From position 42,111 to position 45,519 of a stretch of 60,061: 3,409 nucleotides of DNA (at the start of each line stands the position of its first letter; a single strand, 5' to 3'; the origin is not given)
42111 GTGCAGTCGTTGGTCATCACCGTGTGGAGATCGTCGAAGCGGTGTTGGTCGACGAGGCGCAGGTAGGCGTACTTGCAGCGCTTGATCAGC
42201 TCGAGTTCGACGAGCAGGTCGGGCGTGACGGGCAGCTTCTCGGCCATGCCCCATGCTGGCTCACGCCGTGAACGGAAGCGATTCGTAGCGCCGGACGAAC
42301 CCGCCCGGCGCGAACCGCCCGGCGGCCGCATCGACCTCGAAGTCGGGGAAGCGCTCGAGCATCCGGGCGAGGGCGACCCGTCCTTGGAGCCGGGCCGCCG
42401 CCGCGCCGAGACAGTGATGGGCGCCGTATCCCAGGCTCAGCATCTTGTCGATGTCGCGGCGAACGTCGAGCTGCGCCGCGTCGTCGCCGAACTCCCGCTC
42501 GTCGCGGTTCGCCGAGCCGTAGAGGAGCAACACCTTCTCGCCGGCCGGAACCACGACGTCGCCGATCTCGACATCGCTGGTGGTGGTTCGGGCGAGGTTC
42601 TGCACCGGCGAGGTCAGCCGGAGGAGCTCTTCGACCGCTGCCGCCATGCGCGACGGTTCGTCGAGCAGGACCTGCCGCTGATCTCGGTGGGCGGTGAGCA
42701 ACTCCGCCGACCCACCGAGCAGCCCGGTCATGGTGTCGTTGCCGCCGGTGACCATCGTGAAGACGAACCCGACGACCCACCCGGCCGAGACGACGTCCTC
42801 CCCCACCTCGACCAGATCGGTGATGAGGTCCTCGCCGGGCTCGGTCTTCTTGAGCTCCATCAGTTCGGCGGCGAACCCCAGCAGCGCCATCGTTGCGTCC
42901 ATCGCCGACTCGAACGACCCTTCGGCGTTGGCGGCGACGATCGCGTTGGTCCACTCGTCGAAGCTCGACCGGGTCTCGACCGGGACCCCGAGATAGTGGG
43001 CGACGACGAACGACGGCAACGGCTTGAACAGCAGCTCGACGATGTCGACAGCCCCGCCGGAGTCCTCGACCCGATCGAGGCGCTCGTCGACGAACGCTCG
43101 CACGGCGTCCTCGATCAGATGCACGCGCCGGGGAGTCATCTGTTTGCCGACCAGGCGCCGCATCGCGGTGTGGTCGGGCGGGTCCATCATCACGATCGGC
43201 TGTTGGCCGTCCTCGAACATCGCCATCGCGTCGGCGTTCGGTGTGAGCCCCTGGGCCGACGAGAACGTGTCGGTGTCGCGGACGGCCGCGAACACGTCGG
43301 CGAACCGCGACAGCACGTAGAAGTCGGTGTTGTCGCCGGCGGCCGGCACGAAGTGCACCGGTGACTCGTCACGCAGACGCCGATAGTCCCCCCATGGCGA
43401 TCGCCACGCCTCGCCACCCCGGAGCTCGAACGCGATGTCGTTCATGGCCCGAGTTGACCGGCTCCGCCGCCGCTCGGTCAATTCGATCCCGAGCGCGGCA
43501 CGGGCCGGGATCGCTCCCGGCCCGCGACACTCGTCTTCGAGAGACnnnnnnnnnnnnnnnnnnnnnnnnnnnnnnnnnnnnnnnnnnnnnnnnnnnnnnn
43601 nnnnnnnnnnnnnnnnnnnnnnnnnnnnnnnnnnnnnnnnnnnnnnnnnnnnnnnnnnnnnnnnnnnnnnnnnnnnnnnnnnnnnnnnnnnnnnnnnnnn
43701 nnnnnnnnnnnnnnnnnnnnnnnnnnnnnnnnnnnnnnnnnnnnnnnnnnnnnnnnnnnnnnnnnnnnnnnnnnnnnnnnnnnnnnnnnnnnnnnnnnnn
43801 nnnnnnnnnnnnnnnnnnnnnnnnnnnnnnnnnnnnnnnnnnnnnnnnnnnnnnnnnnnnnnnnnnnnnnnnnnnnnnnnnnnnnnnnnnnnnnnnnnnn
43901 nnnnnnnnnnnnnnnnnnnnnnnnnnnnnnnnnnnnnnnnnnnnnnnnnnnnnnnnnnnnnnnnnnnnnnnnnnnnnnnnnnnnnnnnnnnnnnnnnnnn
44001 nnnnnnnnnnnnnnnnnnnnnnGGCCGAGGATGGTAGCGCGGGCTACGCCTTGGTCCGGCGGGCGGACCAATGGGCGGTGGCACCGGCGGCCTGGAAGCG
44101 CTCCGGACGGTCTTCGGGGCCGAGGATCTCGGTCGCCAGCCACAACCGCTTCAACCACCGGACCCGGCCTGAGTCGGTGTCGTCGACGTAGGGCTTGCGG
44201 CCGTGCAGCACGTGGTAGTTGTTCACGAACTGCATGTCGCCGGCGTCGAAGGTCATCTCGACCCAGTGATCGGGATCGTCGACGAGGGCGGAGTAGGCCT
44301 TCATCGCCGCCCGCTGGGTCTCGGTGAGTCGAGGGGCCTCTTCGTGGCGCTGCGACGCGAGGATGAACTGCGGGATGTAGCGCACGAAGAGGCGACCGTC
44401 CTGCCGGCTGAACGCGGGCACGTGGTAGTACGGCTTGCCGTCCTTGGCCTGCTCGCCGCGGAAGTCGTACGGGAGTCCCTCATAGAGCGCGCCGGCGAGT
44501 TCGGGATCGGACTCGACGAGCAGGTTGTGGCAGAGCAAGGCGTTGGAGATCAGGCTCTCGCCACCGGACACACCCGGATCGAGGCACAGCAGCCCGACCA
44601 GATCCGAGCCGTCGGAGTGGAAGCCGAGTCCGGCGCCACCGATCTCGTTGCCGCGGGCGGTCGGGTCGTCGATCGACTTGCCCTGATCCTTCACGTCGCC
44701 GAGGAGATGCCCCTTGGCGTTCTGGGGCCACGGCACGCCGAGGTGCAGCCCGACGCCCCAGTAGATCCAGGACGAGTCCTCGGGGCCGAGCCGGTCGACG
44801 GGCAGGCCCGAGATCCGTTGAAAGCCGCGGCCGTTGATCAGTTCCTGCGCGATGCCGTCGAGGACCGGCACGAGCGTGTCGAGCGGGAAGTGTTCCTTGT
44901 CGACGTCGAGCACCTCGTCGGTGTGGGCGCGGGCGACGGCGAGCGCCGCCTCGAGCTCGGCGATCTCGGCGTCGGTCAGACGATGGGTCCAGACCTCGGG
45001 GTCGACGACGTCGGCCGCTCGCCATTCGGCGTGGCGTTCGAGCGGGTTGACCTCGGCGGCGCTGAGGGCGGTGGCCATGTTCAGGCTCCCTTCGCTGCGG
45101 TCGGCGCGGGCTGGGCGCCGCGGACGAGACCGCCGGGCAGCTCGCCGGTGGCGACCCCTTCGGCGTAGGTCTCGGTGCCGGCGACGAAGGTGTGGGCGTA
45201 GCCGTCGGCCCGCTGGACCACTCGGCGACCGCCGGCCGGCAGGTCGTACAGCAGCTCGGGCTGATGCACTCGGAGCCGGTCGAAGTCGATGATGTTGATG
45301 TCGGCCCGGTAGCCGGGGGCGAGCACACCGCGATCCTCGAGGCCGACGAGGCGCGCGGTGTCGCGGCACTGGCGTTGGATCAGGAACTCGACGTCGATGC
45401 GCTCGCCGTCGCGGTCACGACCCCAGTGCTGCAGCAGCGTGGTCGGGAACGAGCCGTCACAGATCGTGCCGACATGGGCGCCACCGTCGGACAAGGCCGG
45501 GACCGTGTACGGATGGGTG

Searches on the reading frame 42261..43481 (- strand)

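Call 74: search_protein_families(library=pfam, proteins=[window:42261-43481:-], max_evalue=0.001)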
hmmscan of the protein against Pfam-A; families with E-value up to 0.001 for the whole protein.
window:42261-43481:- (406 aa): 1 family
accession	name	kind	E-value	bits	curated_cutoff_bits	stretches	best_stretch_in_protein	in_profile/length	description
PF00067.27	p450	-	5.3e-20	72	22.8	1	280-378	325-432/462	Cytochrome P450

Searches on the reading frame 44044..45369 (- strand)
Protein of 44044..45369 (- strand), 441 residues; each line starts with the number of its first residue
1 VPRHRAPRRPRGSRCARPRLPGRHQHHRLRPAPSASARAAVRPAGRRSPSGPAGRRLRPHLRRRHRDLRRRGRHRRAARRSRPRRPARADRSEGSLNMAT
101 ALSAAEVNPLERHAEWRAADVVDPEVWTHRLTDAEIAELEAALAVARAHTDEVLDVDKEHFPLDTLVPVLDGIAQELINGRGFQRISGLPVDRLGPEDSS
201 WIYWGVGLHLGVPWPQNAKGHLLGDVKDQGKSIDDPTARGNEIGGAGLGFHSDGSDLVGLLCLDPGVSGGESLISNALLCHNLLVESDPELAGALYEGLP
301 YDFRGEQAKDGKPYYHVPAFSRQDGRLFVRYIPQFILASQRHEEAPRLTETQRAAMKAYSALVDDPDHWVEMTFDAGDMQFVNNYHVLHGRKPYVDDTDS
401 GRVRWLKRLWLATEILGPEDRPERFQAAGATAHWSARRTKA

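Call 74: search_protein_families(library=pfam, proteins=[window:44044-45369:-], max_evalue=0.001)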
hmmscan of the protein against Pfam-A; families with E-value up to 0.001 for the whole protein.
window:44044-45369:- (441 aa): 2 families
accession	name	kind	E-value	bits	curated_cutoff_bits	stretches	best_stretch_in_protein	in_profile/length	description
PF02668.22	TauD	-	1.1e-27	98.1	27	1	157-410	10-267/267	Taurine catabolism dioxygenase TauD, TfdA family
PF08943.16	CsiD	-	0.00086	19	27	0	319-399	210-282/294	CsiD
